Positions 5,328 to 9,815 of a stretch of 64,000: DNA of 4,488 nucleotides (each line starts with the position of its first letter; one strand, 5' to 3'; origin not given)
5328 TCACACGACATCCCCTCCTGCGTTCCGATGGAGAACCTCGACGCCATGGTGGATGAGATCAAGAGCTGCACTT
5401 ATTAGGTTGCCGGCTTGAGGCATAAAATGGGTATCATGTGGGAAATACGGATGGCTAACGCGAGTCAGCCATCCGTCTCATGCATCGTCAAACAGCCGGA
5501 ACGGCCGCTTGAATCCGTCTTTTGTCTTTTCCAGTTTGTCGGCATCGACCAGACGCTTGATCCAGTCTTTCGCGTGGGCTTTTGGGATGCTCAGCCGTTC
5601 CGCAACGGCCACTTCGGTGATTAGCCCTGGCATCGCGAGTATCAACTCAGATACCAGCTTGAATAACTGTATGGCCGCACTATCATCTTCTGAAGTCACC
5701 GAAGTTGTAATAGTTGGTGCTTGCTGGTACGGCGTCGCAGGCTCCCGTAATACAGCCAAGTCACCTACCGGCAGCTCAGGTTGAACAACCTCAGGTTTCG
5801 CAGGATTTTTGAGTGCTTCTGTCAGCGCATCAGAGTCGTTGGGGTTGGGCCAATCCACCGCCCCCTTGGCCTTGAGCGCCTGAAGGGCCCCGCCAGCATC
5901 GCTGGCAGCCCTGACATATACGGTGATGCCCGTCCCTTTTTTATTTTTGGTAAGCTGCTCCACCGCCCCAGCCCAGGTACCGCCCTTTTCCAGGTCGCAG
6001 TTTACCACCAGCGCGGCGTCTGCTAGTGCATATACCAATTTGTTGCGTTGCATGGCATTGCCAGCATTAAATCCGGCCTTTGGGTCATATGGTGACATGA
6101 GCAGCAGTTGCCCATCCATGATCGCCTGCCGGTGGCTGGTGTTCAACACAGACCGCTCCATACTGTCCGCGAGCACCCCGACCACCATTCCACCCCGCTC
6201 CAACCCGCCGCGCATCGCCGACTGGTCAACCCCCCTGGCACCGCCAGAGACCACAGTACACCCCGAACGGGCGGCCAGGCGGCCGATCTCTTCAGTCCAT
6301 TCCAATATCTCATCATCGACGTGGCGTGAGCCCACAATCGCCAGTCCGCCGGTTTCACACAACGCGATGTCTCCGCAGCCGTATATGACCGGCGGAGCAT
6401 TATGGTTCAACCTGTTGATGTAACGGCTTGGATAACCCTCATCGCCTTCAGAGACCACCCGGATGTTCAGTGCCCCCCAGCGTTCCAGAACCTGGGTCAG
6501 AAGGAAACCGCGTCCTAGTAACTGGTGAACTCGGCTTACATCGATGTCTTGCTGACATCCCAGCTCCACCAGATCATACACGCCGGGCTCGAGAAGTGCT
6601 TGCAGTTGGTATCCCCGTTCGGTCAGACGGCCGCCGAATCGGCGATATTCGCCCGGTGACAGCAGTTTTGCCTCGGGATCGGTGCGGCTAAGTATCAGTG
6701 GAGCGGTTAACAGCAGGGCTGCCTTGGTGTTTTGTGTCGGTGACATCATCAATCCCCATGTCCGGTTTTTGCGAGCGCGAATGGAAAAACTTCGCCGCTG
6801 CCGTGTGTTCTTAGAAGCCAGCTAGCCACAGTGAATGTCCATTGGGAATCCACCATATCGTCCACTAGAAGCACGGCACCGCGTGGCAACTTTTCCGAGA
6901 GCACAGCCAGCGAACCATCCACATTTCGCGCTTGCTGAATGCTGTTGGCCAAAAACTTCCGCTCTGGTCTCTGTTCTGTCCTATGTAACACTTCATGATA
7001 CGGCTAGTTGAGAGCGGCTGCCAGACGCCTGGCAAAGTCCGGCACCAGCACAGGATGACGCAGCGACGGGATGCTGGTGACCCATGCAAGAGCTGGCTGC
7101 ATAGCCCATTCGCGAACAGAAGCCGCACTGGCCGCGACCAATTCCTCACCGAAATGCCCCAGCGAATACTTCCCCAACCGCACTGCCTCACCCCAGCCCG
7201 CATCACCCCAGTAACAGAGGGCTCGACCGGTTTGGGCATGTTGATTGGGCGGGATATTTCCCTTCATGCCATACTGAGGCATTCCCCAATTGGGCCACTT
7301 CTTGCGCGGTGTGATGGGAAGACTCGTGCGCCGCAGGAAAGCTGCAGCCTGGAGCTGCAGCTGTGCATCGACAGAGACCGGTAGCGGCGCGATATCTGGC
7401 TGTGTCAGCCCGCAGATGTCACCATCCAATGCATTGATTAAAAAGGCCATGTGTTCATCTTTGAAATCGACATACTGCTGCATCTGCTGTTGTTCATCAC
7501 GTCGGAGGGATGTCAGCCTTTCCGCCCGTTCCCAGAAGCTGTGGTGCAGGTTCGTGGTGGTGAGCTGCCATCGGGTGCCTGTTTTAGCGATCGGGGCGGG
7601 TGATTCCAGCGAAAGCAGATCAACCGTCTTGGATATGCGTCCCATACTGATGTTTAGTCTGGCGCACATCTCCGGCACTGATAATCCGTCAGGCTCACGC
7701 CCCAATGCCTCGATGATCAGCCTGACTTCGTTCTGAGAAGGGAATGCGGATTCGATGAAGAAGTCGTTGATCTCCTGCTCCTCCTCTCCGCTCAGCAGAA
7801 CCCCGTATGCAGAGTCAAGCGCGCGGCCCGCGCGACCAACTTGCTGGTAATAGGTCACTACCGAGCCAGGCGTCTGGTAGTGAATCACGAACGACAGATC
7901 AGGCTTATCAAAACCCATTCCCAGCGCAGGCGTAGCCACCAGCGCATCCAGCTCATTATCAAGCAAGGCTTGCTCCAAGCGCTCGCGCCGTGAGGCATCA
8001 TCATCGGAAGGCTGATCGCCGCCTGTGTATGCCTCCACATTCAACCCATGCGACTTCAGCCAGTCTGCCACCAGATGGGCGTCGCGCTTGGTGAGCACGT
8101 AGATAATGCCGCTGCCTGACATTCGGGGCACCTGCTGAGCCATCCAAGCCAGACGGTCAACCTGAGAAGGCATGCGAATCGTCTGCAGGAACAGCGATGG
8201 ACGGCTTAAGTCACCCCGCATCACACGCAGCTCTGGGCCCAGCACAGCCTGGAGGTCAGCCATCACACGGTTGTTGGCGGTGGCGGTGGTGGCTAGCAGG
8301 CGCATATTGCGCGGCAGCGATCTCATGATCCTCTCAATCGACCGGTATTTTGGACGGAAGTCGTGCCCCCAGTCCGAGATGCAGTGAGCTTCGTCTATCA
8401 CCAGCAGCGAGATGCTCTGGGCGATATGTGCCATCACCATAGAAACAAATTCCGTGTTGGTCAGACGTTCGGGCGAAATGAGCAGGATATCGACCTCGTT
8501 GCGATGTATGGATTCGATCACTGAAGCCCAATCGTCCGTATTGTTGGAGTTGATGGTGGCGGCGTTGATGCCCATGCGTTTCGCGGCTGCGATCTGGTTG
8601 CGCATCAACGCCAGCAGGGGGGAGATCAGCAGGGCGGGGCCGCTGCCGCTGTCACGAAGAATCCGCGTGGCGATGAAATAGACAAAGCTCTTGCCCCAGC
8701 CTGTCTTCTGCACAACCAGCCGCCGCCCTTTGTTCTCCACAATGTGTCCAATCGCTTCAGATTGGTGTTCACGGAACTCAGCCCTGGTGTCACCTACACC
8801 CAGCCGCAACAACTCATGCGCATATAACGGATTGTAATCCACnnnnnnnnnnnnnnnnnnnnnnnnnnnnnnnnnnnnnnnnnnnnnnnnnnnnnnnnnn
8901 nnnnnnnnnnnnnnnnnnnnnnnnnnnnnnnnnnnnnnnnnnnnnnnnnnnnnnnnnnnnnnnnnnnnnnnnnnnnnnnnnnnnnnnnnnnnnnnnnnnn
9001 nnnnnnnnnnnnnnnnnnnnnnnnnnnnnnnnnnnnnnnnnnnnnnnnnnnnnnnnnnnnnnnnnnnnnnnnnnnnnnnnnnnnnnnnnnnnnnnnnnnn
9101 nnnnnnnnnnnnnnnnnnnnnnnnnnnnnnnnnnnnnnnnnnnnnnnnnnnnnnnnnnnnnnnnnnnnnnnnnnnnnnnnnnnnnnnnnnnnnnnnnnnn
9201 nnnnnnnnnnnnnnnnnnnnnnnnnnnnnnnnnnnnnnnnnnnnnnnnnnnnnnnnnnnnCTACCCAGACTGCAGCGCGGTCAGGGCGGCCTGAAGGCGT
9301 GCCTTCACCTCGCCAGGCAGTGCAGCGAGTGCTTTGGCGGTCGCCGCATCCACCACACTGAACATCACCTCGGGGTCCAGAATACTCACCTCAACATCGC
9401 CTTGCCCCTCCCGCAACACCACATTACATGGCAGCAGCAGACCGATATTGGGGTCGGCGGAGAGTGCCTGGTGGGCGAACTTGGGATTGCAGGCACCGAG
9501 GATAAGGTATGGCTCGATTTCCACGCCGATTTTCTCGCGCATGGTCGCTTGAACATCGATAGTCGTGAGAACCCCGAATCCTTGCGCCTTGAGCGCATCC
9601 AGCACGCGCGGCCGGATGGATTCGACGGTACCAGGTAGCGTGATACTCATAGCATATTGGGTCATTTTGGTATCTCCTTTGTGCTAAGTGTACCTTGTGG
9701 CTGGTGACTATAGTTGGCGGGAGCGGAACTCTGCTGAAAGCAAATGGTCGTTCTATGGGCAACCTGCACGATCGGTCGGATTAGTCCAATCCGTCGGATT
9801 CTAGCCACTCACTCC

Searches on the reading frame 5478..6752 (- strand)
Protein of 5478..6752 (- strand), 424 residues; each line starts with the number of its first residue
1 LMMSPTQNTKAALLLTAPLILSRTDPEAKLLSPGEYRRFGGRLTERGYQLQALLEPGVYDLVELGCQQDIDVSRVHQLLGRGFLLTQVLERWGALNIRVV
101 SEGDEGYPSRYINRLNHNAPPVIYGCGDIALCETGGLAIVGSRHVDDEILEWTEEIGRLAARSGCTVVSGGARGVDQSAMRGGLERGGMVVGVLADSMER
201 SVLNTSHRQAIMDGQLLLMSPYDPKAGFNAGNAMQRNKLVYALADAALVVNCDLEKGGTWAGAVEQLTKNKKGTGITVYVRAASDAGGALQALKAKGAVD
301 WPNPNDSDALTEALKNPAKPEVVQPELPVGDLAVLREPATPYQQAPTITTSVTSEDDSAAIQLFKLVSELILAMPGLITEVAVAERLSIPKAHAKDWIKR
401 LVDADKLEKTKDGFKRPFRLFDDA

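Call 5: search_protein_families(library=pfam, proteins=[window:5478-6752:-], max_evalue=0.01)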
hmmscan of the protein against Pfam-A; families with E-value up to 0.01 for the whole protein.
window:5478-6752:- (424 aa): 2 families
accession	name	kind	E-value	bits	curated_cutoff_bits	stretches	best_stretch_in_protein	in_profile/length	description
PF02481.21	DNA_processg_A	-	1.7e-34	119.3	29.6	1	95-269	5-180/212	DNA recombination-mediator protein A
PF18306.6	LDcluster4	-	2.5e-10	40.6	26.3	1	138-214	5-74/151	SLOG cluster4 family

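Call 6: search_protein_families(library=padloc, proteins=[window:5478-6752:-], max_evalue=0.01)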
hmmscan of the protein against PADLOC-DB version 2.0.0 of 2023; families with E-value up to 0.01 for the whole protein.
window:5478-6752:- (424 aa): 3 families
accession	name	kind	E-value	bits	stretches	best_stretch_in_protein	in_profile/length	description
PDLC03927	PsyrA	-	4.4e-112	373.1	1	3-414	1-392/398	-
PDLC03961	ShosA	-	5.1e-27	92.9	1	88-277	70-259/303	-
PDLC02997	ShosA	-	7.4e-07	26.7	1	98-259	96-257/327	-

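Call 7: search_protein_families(library=ncbifam, proteins=[window:5478-6752:-], max_evalue=0.01)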
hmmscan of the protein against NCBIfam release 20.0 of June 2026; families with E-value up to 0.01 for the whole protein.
window:5478-6752:- (424 aa): 4 families
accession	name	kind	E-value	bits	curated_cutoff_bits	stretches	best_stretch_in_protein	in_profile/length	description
TIGR00732.1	dprA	equivalog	6.7e-25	87.6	191.15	1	96-266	8-177/220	DNA-processing protein DprA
NF008007.0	PRK10736.1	equivalog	1e-13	51.2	495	1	96-258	71-233/374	DNA-protecting protein DprA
TIGR00725.1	TIGR00725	hypoth_equivalog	4.5e-07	29.5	106.9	1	138-197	5-64/159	TIGR00725 family protein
TIGR00730.1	TIGR00730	subfamily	0.0012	18.7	96.35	1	144-198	11-67/178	TIGR00730 family Rossman fold protein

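Call 19: find_encoding_contigs(protein=window:5478-6749:-, flank=10000)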
Protein window:5478-6749:- (423 aa): no gene with exactly this product is on record in the collection.

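Call 73: find_encoding_contigs(protein=window:5481-6752:-, flank=4000, max_places=10)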
Protein seq(424 aa) (424 aa): no gene with exactly this product is on record in the collection.

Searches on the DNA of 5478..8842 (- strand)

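Call 37: search_dna_similar(query=window:5478-8842:-, collection=ecoli_genomes, mode=distant, max_rows=5)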
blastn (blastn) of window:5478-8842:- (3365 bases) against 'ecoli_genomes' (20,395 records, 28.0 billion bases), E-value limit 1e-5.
Records with a match: 522; places in all: 523; records where one place covers at least 80% of the query: 0.
Genomes with a match: 522 of 5426; with a place that covers at least 80% of the query: 0. Places per genome that has any: lowest 1, median 1, highest 2. On chromosomes: 523 places; on plasmids: 0.
Best place of each record, by identity: 60-80% 522.
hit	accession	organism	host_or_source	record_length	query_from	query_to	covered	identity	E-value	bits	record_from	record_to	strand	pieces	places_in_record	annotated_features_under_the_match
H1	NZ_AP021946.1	Escherichia coli strain WP2-S18-ESBL-08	-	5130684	97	1370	38%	65.4%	5e-74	289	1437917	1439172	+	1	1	RecQ family ATP-dependent DNA helicase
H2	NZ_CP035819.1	Escherichia coli strain WS3294A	Homo sapiens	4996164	97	1370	38%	65.4%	5e-74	289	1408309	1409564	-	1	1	RecQ family ATP-dependent DNA helicase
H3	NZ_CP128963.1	Escherichia coli strain TUM1887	missing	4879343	97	1370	38%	65.4%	5e-74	289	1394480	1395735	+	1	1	RecQ family ATP-dependent DNA helicase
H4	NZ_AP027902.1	Escherichia coli strain 2018-11-1BCC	Homo sapiens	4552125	97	1370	38%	65.4%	5e-74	289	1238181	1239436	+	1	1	RecQ family ATP-dependent DNA helicase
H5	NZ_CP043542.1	Escherichia coli strain F2_81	Sus scrofa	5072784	97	1370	38%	65.4%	5e-74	289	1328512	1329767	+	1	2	RecQ family ATP-dependent DNA helicase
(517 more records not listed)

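Call 40: get_annotated_region(hit=H1, flank=6000)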
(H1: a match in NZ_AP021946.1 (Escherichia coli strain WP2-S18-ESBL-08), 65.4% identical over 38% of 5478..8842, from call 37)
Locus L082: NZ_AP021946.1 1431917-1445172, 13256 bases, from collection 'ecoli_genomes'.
description: Escherichia coli strain WP2-S18-ESBL-08 chromosome, complete genome
organism: Escherichia coli strain WP2-S18-ESBL-08 (NCBI taxid 562)
replicon: chromosome; assembly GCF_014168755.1
host: -; source: -; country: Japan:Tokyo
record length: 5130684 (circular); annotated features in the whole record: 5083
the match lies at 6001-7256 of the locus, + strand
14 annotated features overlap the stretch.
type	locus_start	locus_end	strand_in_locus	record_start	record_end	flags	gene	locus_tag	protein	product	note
CDS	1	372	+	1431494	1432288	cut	trbJ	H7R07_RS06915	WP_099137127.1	P-type conjugative transfer protein TrbJ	-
CDS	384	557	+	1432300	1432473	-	-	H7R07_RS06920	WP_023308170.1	hypothetical protein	-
CDS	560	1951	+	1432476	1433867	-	trbL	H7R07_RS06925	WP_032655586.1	P-type conjugative transfer protein TrbL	-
CDS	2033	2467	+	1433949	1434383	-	-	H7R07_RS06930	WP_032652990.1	HigA family addiction module antitoxin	-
CDS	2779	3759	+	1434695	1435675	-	-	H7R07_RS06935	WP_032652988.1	ABC-three component system protein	-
CDS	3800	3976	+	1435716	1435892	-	-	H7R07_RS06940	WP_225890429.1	ABC-three component system middle component 8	-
CDS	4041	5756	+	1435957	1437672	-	-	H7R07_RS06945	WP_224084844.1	DUF2326 domain-containing protein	-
CDS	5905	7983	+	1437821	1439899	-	-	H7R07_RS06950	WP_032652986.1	RecQ family ATP-dependent DNA helicase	-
CDS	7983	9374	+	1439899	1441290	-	-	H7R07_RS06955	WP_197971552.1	DNA-processing protein DprA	-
CDS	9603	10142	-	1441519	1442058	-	yfgI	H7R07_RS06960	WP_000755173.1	DUF5384 family protein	-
CDS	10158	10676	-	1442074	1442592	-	yfgH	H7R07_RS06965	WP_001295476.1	glycine zipper 2TM domain-containing protein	-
CDS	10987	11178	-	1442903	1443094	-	yfgG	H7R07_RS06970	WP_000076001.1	YfgG family protein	-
CDS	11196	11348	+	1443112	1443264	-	-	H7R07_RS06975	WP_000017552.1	hypothetical protein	-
CDS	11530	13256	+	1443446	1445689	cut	pdeF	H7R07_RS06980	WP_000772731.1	cyclic-guanylate-specific phosphodiesterase PdeF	-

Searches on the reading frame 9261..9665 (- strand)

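Call 21: search_protein_families(library=pfam, proteins=[window:9261-9665:-], max_evalue=0.001)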
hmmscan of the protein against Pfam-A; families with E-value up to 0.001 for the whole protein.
window:9261-9665:- (134 aa): 1 family
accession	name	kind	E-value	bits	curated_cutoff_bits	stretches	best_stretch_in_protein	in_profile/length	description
PF03625.19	DUF302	-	3.9e-27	94.3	23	1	36-98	1-63/63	Domain of unknown function DUF302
